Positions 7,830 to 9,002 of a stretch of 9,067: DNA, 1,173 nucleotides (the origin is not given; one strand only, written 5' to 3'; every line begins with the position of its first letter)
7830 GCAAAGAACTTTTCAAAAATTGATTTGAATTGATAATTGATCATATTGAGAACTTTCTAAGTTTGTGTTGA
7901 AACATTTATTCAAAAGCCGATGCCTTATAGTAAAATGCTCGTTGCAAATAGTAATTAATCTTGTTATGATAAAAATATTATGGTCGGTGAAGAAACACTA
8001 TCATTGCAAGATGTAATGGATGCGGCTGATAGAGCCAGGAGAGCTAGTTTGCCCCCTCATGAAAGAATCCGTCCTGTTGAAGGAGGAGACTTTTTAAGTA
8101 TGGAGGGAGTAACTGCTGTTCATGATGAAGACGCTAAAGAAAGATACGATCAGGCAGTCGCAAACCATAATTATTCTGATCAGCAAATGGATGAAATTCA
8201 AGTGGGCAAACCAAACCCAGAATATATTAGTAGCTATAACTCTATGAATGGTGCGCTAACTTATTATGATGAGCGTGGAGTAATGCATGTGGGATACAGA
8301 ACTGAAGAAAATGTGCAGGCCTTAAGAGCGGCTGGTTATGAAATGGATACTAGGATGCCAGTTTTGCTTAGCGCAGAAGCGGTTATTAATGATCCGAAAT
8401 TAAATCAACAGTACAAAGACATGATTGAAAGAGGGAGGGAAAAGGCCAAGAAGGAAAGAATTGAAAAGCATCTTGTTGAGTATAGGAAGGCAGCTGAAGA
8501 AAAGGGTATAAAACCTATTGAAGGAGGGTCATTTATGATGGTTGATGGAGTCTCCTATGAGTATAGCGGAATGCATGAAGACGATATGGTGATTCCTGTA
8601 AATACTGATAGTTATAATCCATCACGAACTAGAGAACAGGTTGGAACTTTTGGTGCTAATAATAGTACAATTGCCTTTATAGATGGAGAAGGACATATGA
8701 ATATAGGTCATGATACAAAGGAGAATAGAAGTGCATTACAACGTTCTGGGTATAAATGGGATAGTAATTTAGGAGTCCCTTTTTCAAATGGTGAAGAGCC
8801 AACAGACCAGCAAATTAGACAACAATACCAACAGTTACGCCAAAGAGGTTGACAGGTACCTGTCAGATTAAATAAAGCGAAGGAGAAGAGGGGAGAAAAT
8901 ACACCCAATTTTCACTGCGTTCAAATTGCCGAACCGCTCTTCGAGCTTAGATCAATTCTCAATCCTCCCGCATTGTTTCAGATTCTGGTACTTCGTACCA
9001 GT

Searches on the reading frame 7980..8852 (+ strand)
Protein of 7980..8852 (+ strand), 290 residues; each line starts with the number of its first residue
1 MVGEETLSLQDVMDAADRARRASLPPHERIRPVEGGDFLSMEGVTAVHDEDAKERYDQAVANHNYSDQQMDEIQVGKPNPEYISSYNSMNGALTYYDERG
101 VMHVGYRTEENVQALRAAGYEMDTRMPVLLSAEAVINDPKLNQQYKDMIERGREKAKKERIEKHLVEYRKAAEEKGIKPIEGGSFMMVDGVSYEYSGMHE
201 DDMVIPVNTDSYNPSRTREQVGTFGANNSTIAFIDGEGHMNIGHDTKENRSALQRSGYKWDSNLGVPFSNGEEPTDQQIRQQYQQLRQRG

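Call 5: search_protein_families(library=pfam, proteins=[window:7980-8852:+])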
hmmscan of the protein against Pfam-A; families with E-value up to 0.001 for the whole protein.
window:7980-8852:+ (290 aa): 0 families

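Call 13: find_encoding_contigs(protein=window:7980-8852:+, flank=10000, max_places=10)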
Protein window:7980-8852:+ (290 aa): no gene with exactly this product is on record in the collection.

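Call 14: find_homologous_proteins(query=window:7980-8852:+)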
Query window:7980-8852:+ (290 aa): 6 proteins with E <= 0.001 among 560 candidates.
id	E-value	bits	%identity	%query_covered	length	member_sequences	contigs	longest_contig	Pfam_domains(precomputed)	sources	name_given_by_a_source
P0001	5.7e-190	648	100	100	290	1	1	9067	-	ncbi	-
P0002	4.8e-161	553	83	100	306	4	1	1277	-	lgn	-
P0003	1.6e-158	545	82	100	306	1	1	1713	-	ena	-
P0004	1.1e-152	526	81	100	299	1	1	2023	-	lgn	-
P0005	1.1e-58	217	42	89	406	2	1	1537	-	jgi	jgi:hypothetical protein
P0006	1.2e-4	40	34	23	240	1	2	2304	-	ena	-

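Call 16: find_encoding_contigs(protein=P0004, flank=10000)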
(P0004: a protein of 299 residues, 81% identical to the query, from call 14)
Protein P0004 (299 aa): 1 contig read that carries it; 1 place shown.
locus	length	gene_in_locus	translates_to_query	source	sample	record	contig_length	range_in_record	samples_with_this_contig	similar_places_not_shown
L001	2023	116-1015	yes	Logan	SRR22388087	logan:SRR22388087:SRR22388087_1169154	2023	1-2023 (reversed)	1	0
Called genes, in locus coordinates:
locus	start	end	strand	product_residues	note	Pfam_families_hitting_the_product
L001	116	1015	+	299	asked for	-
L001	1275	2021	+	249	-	?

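Call 17: find_encoding_contigs(protein=P0003, flank=10000)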
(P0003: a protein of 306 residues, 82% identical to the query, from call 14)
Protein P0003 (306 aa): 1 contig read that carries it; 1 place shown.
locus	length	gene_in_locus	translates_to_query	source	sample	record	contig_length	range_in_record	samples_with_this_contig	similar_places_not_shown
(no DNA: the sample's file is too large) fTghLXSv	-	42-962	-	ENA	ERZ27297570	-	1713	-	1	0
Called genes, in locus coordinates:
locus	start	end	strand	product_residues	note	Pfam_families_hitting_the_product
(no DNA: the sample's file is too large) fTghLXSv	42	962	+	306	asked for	-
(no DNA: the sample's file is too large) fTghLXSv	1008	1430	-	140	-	PF12441:CopG_antitoxin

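Call 18: find_encoding_contigs(protein=P0002, flank=10000)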
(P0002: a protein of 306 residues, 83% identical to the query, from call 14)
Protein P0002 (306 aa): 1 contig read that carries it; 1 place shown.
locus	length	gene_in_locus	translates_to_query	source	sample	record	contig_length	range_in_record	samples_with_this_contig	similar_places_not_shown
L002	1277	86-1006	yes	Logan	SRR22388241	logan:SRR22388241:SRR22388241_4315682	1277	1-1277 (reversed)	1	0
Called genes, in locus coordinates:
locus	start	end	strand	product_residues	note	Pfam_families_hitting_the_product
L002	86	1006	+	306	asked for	-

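Call 19: find_encoding_contigs(protein=P0005, flank=10000)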
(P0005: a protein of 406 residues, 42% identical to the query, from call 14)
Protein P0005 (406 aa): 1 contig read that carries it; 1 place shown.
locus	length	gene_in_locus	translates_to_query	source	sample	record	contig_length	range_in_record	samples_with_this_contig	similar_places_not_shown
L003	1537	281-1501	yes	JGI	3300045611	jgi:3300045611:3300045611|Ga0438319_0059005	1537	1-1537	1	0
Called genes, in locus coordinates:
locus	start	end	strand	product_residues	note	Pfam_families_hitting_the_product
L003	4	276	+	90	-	-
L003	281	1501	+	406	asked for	-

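Call 40: search_protein_families(library=ncbifam, max_evalue=1, proteins=[window:7980-8852:+, P0005])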
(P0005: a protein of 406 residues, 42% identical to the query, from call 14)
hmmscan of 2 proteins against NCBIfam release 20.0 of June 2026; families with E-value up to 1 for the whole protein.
window:7980-8852:+ (290 aa): 3 families
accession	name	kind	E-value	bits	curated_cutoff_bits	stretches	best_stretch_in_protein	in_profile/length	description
TIGR03463.1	osq_cycl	subfamily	0.023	13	851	1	106-173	288-354/634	2,3-oxidosqualene cyclase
NF041659.1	Papain_Inhib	equivalog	0.13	12.2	150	1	86-119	33-66/130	cysteine/serine endopeptidase inhibitor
NF050014.1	HpsJ_like_B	equivalog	0.49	10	260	0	53-118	161-224/254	hormogonium polysaccharide biosynthesis protein HpsJ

P0005 (406 aa): 1 family
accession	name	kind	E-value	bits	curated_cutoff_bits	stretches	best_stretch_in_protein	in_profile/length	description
TIGR04447.1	PatC_TenC_TruC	domain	0.13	12.7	30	0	256-268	21-33/34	cyanobactin biosynthesis PatC/TenC/TruC family protein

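Call 41: search_protein_families(library=padloc, max_evalue=1, proteins=[window:7980-8852:+, P0005])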
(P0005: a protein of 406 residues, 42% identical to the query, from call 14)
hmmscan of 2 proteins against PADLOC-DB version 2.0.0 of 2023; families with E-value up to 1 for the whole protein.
window:7980-8852:+ (290 aa): 0 families

P0005 (406 aa): 0 families

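Call 42: search_protein_families(library=phrogs, max_evalue=1, proteins=[window:7980-8852:+, P0005])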
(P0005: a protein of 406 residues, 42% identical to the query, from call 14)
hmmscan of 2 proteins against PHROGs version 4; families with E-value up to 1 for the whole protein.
window:7980-8852:+ (290 aa): 1 family
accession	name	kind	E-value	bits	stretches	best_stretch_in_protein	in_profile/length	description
phrog_12363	-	unknown function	0.23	12.6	0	165-207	30-69/153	-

P0005 (406 aa): 1 family
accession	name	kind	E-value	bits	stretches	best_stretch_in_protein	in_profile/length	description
phrog_13568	-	unknown function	0.46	12.4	1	5-48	12-55/93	-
